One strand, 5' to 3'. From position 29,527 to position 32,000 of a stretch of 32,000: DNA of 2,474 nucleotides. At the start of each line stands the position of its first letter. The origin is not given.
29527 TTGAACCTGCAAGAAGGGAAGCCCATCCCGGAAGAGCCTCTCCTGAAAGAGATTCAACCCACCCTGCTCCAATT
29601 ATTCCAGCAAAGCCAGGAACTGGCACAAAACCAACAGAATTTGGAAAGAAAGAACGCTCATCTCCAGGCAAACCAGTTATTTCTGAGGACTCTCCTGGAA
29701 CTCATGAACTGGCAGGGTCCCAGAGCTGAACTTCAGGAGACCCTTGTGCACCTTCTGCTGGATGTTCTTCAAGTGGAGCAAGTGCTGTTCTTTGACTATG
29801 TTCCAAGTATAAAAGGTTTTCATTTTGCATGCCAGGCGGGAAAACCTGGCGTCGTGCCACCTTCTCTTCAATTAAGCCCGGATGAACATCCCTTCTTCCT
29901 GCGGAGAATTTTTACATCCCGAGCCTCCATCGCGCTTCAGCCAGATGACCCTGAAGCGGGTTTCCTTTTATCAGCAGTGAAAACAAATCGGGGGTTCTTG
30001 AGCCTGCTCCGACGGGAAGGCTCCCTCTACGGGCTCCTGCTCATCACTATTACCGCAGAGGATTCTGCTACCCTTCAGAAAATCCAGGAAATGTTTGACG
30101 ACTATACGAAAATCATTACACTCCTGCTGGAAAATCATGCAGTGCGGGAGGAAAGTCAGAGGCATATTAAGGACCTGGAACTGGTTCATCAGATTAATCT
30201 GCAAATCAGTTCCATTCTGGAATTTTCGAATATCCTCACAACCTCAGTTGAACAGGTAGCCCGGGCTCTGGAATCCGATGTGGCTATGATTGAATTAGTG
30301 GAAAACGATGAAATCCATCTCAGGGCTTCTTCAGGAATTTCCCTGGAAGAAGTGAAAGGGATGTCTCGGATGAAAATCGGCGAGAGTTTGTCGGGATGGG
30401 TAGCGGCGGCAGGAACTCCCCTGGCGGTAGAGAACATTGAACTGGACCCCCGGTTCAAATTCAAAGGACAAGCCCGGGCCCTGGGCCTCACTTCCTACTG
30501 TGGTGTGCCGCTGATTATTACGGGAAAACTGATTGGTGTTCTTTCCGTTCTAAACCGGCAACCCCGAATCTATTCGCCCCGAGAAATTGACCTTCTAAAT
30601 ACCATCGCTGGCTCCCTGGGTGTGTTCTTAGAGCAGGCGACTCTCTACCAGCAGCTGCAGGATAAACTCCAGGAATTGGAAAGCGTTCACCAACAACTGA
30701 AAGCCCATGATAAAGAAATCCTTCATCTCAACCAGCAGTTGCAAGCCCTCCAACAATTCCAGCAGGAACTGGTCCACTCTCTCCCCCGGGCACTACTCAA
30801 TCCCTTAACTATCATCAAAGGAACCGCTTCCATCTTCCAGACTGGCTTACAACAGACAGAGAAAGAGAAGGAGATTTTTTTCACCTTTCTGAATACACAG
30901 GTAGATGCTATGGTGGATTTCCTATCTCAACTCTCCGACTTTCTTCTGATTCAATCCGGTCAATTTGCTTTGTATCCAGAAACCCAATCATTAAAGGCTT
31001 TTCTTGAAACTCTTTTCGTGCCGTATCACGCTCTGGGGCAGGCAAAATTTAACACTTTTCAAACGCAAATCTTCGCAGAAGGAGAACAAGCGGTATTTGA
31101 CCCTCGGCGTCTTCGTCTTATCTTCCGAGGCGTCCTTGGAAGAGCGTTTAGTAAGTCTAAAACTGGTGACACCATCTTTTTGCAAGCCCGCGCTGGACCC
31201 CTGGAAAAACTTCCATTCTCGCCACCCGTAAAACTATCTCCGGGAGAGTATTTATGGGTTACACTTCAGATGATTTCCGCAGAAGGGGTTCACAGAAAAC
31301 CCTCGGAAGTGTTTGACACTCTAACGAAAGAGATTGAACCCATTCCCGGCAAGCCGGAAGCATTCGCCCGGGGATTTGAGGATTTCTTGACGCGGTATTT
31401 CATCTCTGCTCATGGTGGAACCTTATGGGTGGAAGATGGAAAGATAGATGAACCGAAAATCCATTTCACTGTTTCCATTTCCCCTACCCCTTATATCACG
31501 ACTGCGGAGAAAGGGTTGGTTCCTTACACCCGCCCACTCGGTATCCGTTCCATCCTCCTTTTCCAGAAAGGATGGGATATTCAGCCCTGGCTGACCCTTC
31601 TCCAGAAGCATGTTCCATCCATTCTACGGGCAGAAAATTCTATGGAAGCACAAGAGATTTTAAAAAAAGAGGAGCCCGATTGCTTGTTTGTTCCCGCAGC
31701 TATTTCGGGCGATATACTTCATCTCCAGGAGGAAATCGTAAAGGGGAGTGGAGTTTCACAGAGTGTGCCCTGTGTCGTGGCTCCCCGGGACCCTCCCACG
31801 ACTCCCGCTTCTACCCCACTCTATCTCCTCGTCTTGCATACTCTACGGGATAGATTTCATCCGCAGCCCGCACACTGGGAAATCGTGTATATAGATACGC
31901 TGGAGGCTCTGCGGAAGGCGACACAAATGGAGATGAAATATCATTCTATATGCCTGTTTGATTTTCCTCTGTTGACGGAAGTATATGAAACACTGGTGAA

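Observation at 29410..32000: Membrane-anchored double-GAF protein whose kinase core and receiver both lack catalytic residues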

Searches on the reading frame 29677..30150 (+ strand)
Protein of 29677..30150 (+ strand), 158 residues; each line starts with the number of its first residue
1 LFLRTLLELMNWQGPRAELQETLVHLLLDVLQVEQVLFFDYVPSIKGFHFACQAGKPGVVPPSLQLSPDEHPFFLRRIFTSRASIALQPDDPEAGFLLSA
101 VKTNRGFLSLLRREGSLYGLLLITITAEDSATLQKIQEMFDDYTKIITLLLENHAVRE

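Call 74: search_protein_families(library=pfam, proteins=[window:29677-30150:+], max_evalue=10)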
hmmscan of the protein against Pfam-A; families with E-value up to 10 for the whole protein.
window:29677-30150:+ (158 aa): 0 families

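Call 76: search_solved_structures(query=A6, max_evalue=10)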
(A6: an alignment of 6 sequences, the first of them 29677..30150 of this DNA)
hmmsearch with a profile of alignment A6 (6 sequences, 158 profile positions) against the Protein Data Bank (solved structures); distinct sequences matched with E-value up to 10: 5.
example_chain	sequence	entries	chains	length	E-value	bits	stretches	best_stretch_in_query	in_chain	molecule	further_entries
2m7u_A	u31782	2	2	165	0.55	12.9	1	16-152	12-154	Methyl-accepting chemotaxis protein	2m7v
4fof_A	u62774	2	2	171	0.62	12.7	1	16-152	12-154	Methyl-accepting chemotaxis protein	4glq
6p58_A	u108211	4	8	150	0.77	12.4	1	16-150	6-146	Methyl-accepting chemotaxis protein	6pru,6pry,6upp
6rfl_R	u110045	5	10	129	0.94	12.1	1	17-85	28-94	Virion core protein | Core protein E11 | Core protein OPG073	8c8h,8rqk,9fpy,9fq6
9jvu_A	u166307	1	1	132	1.1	12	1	17-85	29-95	Core protein OPG073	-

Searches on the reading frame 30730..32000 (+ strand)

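Call 24: search_solved_structures(query=window:30730-32000:+, max_evalue=10, show_alignments=3)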
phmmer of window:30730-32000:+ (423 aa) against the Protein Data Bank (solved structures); distinct sequences matched with E-value up to 10: 8.
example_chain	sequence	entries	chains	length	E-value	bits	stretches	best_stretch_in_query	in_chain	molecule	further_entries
4jas_A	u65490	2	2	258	0.00026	23.1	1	3-144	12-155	Histidine kinase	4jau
3dge_A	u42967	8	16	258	0.015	17.3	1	3-144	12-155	Sensor protein | Histidine kinase | Sensor histidine kinase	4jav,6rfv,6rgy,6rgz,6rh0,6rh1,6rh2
2c2a_A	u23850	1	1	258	0.015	17.3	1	3-144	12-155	SENSOR HISTIDINE KINASE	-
5uht_A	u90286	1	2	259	0.016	17.3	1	3-144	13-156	Sensor histidine kinase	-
6rh7_A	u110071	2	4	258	0.021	16.8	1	3-144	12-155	Sensor histidine kinase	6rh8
6azr_A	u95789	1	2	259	0.03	16.4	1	3-144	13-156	Sensor histidine kinase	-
7z8n_A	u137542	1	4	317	0.049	15.6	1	9-153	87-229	Histidine kinase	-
7cch_A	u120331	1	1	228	0.53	12.2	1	19-139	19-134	AdeS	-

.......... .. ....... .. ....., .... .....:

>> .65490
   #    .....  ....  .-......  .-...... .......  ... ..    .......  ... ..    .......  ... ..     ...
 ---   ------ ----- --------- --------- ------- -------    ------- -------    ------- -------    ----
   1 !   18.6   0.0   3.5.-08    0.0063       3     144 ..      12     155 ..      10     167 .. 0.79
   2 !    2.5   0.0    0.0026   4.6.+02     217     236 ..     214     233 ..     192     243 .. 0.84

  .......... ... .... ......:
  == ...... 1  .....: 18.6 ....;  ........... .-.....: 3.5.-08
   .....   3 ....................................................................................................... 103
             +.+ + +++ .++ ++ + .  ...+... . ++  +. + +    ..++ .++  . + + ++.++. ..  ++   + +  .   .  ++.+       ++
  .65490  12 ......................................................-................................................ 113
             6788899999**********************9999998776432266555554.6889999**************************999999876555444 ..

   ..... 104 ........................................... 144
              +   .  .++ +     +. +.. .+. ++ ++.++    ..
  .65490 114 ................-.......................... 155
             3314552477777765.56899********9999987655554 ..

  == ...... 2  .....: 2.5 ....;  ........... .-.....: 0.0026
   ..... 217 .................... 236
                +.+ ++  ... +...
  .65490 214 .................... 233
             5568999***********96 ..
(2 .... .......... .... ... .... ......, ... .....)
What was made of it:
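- On Histidine-kinase superfamily (homology and fold only): PDB phmmer to HK853 gives E=2.6e-4 (call 24).
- An independent alignment to HK853 gives the same register (call 24).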
